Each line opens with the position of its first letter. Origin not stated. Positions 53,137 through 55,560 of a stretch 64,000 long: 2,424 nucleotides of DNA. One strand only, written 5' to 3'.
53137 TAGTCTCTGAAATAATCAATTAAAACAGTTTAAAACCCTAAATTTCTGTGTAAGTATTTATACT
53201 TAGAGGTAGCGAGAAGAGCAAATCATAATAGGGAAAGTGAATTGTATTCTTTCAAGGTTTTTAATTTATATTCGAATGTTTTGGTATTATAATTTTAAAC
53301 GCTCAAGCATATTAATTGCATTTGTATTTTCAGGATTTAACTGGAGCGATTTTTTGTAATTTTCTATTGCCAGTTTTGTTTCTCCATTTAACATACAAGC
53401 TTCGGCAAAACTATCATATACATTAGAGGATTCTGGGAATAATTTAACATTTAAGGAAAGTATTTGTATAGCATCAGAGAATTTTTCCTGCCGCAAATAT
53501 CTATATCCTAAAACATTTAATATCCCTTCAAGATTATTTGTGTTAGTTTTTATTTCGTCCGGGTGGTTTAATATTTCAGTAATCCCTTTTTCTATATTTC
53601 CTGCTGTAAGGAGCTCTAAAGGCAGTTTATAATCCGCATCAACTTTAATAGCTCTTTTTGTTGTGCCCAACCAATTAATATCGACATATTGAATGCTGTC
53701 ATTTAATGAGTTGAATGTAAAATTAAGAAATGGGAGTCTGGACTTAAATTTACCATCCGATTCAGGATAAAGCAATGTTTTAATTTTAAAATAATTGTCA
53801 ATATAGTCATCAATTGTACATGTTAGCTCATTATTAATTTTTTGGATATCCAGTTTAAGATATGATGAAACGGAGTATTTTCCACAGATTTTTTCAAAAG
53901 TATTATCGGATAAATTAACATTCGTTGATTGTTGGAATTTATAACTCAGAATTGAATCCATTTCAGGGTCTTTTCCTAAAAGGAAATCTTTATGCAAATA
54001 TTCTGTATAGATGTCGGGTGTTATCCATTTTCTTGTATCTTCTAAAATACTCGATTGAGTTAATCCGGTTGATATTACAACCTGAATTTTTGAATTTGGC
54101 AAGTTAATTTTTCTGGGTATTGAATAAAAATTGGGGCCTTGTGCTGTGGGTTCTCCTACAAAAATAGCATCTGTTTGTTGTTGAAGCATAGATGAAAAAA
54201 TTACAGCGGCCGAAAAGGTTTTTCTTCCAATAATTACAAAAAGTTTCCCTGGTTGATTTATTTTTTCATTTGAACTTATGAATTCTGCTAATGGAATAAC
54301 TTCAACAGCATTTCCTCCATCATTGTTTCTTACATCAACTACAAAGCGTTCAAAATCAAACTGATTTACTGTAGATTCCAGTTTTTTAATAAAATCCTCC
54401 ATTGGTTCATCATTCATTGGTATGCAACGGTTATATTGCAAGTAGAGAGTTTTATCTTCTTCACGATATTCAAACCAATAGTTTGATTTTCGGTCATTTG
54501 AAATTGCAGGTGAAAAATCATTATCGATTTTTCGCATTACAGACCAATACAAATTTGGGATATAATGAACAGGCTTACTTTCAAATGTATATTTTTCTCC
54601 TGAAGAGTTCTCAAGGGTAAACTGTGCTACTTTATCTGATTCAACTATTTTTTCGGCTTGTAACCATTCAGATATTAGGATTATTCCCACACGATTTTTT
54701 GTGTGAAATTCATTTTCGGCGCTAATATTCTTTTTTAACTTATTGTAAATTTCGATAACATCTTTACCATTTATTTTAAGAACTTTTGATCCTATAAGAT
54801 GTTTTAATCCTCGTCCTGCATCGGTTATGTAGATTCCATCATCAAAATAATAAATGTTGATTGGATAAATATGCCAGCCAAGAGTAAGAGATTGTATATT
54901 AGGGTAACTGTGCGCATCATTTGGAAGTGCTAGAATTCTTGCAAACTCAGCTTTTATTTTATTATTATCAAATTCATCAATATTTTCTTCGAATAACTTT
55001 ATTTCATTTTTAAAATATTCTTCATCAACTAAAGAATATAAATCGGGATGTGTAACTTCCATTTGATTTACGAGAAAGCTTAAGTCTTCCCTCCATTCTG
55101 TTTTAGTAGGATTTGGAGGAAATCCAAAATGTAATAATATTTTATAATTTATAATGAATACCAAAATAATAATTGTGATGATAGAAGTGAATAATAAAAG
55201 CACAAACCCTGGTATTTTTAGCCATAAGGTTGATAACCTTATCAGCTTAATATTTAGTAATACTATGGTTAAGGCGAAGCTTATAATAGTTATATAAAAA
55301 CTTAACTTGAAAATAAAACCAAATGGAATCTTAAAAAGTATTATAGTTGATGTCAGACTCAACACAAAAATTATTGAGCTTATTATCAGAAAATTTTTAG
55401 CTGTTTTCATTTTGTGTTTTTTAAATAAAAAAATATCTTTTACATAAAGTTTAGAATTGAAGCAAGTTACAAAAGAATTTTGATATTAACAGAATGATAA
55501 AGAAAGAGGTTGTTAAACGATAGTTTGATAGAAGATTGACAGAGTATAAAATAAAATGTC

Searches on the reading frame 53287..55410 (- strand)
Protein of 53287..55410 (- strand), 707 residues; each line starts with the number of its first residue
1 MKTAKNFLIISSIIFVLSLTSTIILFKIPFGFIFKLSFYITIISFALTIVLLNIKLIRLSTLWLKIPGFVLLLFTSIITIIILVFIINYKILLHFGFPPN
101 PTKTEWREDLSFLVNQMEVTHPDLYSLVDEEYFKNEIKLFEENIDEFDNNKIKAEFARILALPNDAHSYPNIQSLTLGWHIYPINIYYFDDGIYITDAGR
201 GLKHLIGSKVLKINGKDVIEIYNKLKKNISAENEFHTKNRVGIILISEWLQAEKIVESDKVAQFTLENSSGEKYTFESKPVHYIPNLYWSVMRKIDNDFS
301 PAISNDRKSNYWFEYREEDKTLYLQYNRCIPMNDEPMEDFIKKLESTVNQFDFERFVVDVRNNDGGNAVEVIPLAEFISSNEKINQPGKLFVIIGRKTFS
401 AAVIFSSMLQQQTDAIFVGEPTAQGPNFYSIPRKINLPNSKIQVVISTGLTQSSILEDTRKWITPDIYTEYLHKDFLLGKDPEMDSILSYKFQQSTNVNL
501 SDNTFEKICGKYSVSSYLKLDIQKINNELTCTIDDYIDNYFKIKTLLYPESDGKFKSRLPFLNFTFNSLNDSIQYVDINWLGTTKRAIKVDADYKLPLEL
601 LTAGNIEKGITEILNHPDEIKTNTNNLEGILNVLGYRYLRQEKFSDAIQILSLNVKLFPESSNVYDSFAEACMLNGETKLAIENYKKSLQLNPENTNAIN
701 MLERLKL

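Call 20: search_protein_families(library=pfam, proteins=[window:53287-55410:-], max_evalue=0.00001)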
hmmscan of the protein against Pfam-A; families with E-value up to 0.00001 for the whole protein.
window:53287-55410:- (707 aa): 1 family
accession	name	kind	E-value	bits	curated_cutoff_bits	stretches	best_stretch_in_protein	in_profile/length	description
PF03572.23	Peptidase_S41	-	4e-13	49.7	24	1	321-468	2-164/165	Peptidase family S41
